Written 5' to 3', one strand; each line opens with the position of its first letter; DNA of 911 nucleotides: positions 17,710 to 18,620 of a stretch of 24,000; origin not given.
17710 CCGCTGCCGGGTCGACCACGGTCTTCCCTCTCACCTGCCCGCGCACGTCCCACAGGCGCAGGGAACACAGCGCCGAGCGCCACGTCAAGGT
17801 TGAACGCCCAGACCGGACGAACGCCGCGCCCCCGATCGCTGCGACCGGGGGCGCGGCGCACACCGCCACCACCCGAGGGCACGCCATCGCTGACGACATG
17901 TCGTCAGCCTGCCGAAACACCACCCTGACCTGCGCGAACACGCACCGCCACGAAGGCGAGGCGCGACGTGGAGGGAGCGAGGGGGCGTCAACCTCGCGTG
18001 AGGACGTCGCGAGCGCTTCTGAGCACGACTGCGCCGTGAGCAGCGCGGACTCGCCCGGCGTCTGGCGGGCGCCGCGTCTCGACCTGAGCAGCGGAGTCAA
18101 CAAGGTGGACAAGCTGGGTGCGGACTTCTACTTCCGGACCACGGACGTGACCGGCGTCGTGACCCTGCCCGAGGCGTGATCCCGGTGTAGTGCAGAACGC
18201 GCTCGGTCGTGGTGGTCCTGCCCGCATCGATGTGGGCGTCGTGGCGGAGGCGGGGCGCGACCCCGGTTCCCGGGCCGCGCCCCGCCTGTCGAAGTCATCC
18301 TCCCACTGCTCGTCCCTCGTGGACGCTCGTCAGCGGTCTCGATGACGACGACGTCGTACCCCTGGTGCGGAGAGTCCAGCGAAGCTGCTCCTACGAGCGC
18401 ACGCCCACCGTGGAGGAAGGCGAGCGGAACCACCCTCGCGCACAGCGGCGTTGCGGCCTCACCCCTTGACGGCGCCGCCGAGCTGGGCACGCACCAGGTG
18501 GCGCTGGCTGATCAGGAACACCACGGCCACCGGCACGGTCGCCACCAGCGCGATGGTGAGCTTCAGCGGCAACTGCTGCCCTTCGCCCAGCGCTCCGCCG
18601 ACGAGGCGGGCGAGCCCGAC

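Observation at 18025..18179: fusA'-'tuf chimeric relic joined exactly at a shared Phe-Tyr-Phe (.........) microhomology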

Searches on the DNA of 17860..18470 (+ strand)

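Call 17: search_dna_similar(query=window:17880-18460:+, collection=plasmids, mode=distant, max_evalue=10, max_rows=30)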
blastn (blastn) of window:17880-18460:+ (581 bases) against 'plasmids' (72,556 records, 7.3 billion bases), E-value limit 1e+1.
Records with a match: 362; places in all: 414; records where one place covers at least 80% of the query: 0.
Best place of each record, by identity: >=99% 6; 95-99% 2; 90-95% 34; 80-90% 220; 60-80% 100.
By first word of the organism name: Ralstonia 133; Pseudosulfitobacter 68; Streptomyces 21; Rhizobium 15; Rahnella 10; Halobacterium 10; Rhodococcus 8; Sinorhizobium 6; Haloferax 6; Azospirillum 5; and 55 more.
By predicted mobility (MOB-suite, as given by PLSDB): non-mobilizable 217; mobilizable 127; conjugative 18.
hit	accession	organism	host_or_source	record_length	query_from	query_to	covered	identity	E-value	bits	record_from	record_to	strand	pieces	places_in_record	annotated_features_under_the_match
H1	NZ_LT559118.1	Nonomuraea gerenzanensis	-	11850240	298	358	10%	88.5%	7e-12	80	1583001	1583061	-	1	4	none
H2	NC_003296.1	Ralstonia pseudosolanacearum GMI1000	-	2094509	298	358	10%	85.2%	4e-9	71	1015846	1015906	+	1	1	none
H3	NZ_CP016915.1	Ralstonia pseudosolanacearum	Tobacco,tissu sample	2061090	298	358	10%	85.2%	4e-9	71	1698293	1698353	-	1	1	none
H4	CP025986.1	Ralstonia solanacearum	Cucurbita maxima,culture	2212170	298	358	10%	85.2%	4e-9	71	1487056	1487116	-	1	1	fusA: elongation factor G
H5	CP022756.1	Ralstonia solanacearum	Solanum tuberosum,single cell,Potato ...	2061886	298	358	10%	85.2%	4e-9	71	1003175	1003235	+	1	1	fusA: elongation factor G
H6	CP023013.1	Ralstonia solanacearum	Solanum tuberosum,single cell,Potato ...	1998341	298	358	10%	85.2%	4e-9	71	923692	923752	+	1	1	none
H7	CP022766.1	Ralstonia solanacearum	Solanum tuberosum,single cell,Potato ...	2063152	298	358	10%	85.2%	4e-9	71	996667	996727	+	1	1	fusA: elongation factor G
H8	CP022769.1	Ralstonia solanacearum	Solanum tuberosum,single cell,Potato ...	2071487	298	358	10%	85.2%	4e-9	71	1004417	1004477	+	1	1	fusA: elongation factor G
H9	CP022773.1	Ralstonia solanacearum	Solanum tuberosum,single cell,Potato ...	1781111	298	358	10%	85.2%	4e-9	71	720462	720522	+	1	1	fusA: elongation factor G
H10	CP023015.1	Ralstonia solanacearum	Solanum tuberosum,single cell,Potato ...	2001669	298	358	10%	85.2%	4e-9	71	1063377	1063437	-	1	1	fusA: elongation factor G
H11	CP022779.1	Ralstonia solanacearum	Solanum tuberosum,single cell,Potato ...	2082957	298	358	10%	85.2%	4e-9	71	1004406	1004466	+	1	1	fusA: elongation factor G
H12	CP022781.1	Ralstonia solanacearum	Solanum tuberosum,single cell,Potato ...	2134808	298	358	10%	85.2%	4e-9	71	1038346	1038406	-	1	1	fusA: elongation factor G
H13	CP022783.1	Ralstonia solanacearum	Solanum tuberosum,single cell,Potato ...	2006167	298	358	10%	85.2%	4e-9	71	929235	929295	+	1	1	fusA: elongation factor G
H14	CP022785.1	Ralstonia solanacearum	Solanum tuberosum,single cell,Potato ...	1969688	298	358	10%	85.2%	4e-9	71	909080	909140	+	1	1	fusA: elongation factor G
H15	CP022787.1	Ralstonia solanacearum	Solanum tuberosum,single cell,Potato ...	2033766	298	358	10%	85.2%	4e-9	71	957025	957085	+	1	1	fusA: elongation factor G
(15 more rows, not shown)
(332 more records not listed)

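Call 18: get_annotated_region(hit=H1, flank=7000)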
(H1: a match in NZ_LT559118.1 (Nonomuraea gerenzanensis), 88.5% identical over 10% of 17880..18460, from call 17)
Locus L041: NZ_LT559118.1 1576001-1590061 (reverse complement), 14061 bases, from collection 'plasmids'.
description: Nonomuraea gerenzanensis isolate nono1 plasmid I, complete sequence
organism: Nonomuraea gerenzanensis (NCBI taxid 93944)
taxonomy: Bacteria; Actinomycetota; Actinomycetes; Streptosporangiales; Streptosporangiaceae; Nonomuraea; Nonomuraea gerenzanensis
host: -; source: -; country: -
typing (MOB-suite, as given by PLSDB): non-mobilizable
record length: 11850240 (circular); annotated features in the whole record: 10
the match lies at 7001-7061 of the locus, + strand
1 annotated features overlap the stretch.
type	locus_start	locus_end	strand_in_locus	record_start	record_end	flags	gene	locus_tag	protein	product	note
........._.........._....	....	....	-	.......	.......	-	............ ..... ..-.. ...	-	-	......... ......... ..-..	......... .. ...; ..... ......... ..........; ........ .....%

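Call 21: search_dna_similar(query=window:17883-18128:+, collection=plasmids, mode=distant, max_evalue=10, max_rows=15)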
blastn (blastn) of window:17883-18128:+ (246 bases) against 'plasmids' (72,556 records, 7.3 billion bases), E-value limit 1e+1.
Records with a match: 94; places in all: 99; records where one place covers at least 80% of the query: 0.
Best place of each record, by identity: >=99% 5; 95-99% 2; 90-95% 17; 80-90% 59; 60-80% 11.
By first word of the organism name: Ralstonia 21; Streptomyces 11; Rahnella 10; Sinorhizobium 10; Burkholderia 4; Rhizobium 3; Tsukamurella 3; Klebsiella 3; Azospirillum 3; Variovorax 2; and 21 more.
By predicted mobility (MOB-suite, as given by PLSDB): non-mobilizable 65; mobilizable 15; conjugative 14.
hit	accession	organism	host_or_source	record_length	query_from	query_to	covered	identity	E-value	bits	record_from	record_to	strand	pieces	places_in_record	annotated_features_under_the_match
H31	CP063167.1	Variovorax paradoxus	-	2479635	113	165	22%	78.2%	9e+0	38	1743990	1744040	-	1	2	ABC transporter substrate-binding protein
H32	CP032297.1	Rahnella aquatilis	Sakura tree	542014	134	183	20%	82.0%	2e-1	44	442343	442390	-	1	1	isopentenyl-diphosphate Delta-isomerase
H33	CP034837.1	Rahnella aquatilis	Food spoilage microflora,food/cold ...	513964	134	183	20%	82.0%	2e-1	44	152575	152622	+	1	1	isopentenyl-diphosphate Delta-isomerase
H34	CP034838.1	Rahnella aquatilis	Food spoilage microflora,food/cold ...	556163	134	183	20%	82.0%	2e-1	44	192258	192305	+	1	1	isopentenyl-diphosphate Delta-isomerase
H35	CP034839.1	Rahnella aquatilis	Food spoilage microflora,food/cold ...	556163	134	183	20%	82.0%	2e-1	44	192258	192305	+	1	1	isopentenyl-diphosphate Delta-isomerase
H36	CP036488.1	Rahnella aquatilis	cell culture,Rice-wheat rotation soil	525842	134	183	20%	82.0%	2e-1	44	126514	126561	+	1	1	isopentenyl-diphosphate Delta-isomerase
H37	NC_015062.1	Rahnella aceris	-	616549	134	183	20%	82.0%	2e-1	44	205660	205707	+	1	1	idi: isopentenyl-diphosphate Delta-isomerase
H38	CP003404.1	Rahnella aquatilis HX2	-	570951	134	183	20%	82.0%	2e-1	44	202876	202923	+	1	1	isopentenyl-diphosphate delta-isomerase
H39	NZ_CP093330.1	Rahnella aceris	whole organism,grassland soil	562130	134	183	20%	82.0%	2e-1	44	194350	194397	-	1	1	idi: isopentenyl-diphosphate Delta-isomerase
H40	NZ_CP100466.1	Halomicrococcus gelatinilyticus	cell culture,sediment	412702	150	199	20%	81.1%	9e+0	37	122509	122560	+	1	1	transcription initiation factor IIB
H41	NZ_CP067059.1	Rahnella aceris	-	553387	134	183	20%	80.0%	3e+0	39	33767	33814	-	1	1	idi: isopentenyl-diphosphate Delta-isomerase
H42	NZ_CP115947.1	Ralstonia solanacearum MolK2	Musa sp.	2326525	144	194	21%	77.8%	9e+0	38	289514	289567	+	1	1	record has no annotation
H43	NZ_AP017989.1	Aminobacter sp. SS-2016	Lotus japoicus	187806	129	178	20%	76.4%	9e+0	37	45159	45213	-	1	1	conjugal transfer protein TraA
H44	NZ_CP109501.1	Streptomyces sp. NBC_01426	-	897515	151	196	19%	80.4%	7e-1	41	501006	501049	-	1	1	ketosynthase chain-length factor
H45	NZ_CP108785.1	Embleya sp. NBC_00888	-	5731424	148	194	19%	78.7%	9e+0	37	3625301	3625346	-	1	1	none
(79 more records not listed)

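Call 22: search_dna_similar(query=window:18238-18458:+, collection=plasmids, mode=distant, max_evalue=10, max_rows=15)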
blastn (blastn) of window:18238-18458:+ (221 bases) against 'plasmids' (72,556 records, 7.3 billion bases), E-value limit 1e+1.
Records with a match: 281; places in all: 287; records where one place covers at least 80% of the query: 0.
Best place of each record, by identity: >=99% 117; 95-99% 5; 90-95% 33; 80-90% 52; 60-80% 74.
By first word of the organism name: Rhizobium 86; Sinorhizobium 60; Pseudosulfitobacter 26; Streptomyces 17; Halobacterium 13; Bradyrhizobium 7; Haloferax 6; Shinella 5; Azospirillum 3; Natrinema 3; and 46 more.
By predicted mobility (MOB-suite, as given by PLSDB): non-mobilizable 165; mobilizable 62; conjugative 54.
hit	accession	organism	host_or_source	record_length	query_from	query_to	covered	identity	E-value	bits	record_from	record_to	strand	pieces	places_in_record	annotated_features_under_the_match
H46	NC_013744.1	Haloterrigena turkmenica DSM 5511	-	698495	78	135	26%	77.3%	8e+0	38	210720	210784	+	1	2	inositol monophosphatase family protein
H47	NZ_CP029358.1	Azospirillum thermophilum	cell culture,hot spring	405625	3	57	25%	77.2%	2e-1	43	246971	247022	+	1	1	pyk: pyruvate kinase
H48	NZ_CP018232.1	Rhizobium leguminosarum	Vavilovia formosa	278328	92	144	24%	76.4%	2e+0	39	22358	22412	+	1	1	repA: plasmid partitioning protein RepA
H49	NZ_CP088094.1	Rhizobium laguerreae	cell culture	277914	92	144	24%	76.4%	2e+0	39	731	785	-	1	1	repA: plasmid partitioning protein RepA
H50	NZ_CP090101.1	Rhizobium leguminosarum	Trifolium pratense,Cell culture,Plant ...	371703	92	144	24%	76.4%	2e+0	39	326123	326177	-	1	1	repA: plasmid partitioning protein RepA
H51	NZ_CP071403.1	Rhizobium leguminosarum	lentil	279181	92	144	24%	76.4%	2e+0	39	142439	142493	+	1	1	repA: plasmid partitioning protein RepA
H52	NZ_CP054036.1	Rhizobium indicum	Pisum sativum l. (pea),Pure culture,Pea ...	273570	92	144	24%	76.4%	2e+0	39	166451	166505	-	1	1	repA: plasmid partitioning protein RepA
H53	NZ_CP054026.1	Rhizobium indicum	Pisum sativum l. (pea),Pure culture,Pea ...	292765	92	144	24%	76.4%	2e+0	39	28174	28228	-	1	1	repA: plasmid partitioning protein RepA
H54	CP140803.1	Rhizobium johnstonii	Trifolium pratense,whole organism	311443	92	144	24%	76.4%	2e+0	39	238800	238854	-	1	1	repA: plasmid partitioning protein RepA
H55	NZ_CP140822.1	Rhizobium johnstonii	Trifolium pratense,whole organism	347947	92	144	24%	76.4%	2e+0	39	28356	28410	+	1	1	repA: plasmid partitioning protein RepA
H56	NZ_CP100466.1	Halomicrococcus gelatinilyticus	cell culture,sediment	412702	78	128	23%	79.2%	2e+0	40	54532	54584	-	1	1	isochorismatase family cysteine hydrolase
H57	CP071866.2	Pseudosulfitobacter pseudonitzschiae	Skeletonema costatum,The surface ...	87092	30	78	22%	79.6%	6e-1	41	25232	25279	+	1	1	FixH family protein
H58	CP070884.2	Pseudosulfitobacter pseudonitzschiae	Skeletonema costatum,The surface ...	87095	30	78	22%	79.6%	6e-1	41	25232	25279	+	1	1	FixH family protein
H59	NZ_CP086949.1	Pseudosulfitobacter pseudonitzschiae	Skeletonema costatum,The surface ...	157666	30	78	22%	79.6%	6e-1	41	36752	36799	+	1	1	FixH family protein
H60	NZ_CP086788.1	Pseudosulfitobacter pseudonitzschiae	Thalassiosira tenera,The surface ...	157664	30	78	22%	79.6%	6e-1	41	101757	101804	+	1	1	FixH family protein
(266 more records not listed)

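Call 26: search_dna_similar(query=L041:5016-7115:-, collection=plasmids, mode=distant, max_evalue=1e-20, max_rows=40)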
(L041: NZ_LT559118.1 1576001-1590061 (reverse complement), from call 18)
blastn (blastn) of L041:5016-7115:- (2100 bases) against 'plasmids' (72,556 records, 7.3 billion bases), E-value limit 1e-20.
Records with a match: 200; places in all: 204; records where one place covers at least 80% of the query: 168.
Best place of each record, by identity: >=99% 1; 60-80% 199.
By first word of the organism name: Ralstonia 135; Acinetobacter 6; Klebsiella 5; Sinorhizobium 4; Cupriavidus 4; Pantoea 4; Escherichia 3; Paenibacillus 3; Bacillus 3; Embleya 2; and 28 more.
By predicted mobility (MOB-suite, as given by PLSDB): mobilizable 113; non-mobilizable 83; conjugative 4.
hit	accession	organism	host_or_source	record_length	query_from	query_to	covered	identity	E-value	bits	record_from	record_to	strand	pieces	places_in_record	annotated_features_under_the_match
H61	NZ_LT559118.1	Nonomuraea gerenzanensis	-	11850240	1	2100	100%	100.0%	0e+0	3788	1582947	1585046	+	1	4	none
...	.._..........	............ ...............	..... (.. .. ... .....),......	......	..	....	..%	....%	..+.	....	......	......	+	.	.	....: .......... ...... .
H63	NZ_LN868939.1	Nocardia farcinica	not known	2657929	22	2093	99%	76.3%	0e+0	1507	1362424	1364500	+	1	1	none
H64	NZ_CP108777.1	Embleya sp. NBC_00896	-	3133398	25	2100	99%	76.0%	0e+0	1497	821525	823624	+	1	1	none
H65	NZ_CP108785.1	Embleya sp. NBC_00888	-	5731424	13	2088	99%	73.5%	0e+0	1258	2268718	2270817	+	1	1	none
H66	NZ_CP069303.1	Shinella sp. PSBB067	monoisolate,Minnesota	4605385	36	2076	97%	71.0%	0e+0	976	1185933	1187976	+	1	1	none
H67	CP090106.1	Sinorhizobium meliloti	Medicago,Cell culture,Plant nodule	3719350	36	2085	98%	70.2%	0e+0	907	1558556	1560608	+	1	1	fusA: elongation factor G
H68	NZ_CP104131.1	Sinorhizobium sp. K101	Phaseolus vulgaris,cell ...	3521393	36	2085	98%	70.2%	0e+0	898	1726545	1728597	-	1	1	none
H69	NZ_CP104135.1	Sinorhizobium sp. C101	Phaseolus vulgaris,cell ...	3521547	36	2085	98%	70.2%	0e+0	898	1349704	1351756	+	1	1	none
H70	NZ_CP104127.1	Sinorhizobium sp. M103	Phaseolus vulgaris,cell ...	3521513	36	2085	98%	70.2%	0e+0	898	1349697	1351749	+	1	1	none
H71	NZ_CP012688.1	Ralstonia solanacearum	Solanum commersonii,whole organism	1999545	37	2056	96%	70.5%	0e+0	891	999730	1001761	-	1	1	none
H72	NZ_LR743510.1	Methylobacterium bullatum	-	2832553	36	2085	98%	69.3%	0e+0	801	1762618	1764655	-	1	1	none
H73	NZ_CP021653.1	Ralstonia solanacearum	Solanum lycopersicum,Tomato with ...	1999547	37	2056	96%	70.1%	0e+0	873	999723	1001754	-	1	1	none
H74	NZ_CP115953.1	Ralstonia solanacearum CFBP2957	Solanum lycopersicum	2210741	37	2048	96%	70.3%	0e+0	861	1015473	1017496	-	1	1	none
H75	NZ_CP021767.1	Ralstonia solanacearum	Solanum lycopersicum,Tomato with ...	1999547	37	2048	96%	70.3%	0e+0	856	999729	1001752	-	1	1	none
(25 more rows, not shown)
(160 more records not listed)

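Call 27: get_annotated_region(hit=H63, flank=2500)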
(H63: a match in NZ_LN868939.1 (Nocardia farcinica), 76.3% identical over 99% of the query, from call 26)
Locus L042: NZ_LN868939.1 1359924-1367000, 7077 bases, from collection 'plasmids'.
description: Nocardia farcinica strain NCTC11134 plasmid 2, complete sequence
organism: Nocardia farcinica (NCBI taxid 37329)
taxonomy: Bacteria; Actinomycetota; Actinomycetes; Mycobacteriales; Nocardiaceae; Nocardia; Nocardia farcinica
host: -; source: not known; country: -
typing (MOB-suite, as given by PLSDB): non-mobilizable
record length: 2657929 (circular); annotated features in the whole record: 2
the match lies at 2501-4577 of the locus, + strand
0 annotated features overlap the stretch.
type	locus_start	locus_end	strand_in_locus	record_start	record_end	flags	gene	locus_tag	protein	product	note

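Call 28: get_annotated_region(hit=H62, flank=2500)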
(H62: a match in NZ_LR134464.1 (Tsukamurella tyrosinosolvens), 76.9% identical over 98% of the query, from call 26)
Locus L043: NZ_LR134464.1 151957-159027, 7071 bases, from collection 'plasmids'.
description: Tsukamurella tyrosinosolvens strain NCTC13231 plasmid 22, complete sequence
organism: Tsukamurella tyrosinosolvens (NCBI taxid 57704)
taxonomy: Bacteria; Actinomycetota; Actinomycetes; Mycobacteriales; Tsukamurellaceae; Tsukamurella; Tsukamurella tyrosinosolvens
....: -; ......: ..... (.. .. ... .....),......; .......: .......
typing (MOB-suite, as given by PLSDB): non-mobilizable
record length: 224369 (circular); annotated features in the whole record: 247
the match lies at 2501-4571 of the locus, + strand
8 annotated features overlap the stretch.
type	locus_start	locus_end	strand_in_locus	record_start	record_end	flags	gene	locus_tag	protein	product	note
CDS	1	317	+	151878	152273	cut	-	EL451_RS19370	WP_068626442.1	DUF5313 family protein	-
CDS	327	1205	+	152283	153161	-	-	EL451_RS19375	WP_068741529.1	3-methyladenine DNA glycosylase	-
CDS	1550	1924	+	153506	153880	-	rpsL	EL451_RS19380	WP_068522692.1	30S ribosomal protein S12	GO:0006412 - translation [Evidence IEA]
CDS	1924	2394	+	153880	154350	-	rpsG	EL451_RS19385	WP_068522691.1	30S ribosomal protein S7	GO:0006412 - translation [Evidence IEA]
CDS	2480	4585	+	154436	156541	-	fusA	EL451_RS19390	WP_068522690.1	elongation factor G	GO:0006414 - translational elongation [Evidence IEA]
CDS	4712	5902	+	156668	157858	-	tuf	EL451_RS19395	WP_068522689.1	elongation factor Tu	GO:0006414 - translational elongation [Evidence IEA]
CDS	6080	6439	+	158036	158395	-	-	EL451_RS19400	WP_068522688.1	DUF732 domain-containing protein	-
CDS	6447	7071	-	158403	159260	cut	-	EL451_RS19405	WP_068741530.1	hypothetical protein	-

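Call 59: search_dna_similar(query=window:17860-18470:+, collection=ecoli_genomes, mode=distant, max_evalue=1, max_rows=8)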
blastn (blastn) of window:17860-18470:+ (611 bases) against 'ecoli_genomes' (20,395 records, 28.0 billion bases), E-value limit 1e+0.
No match.
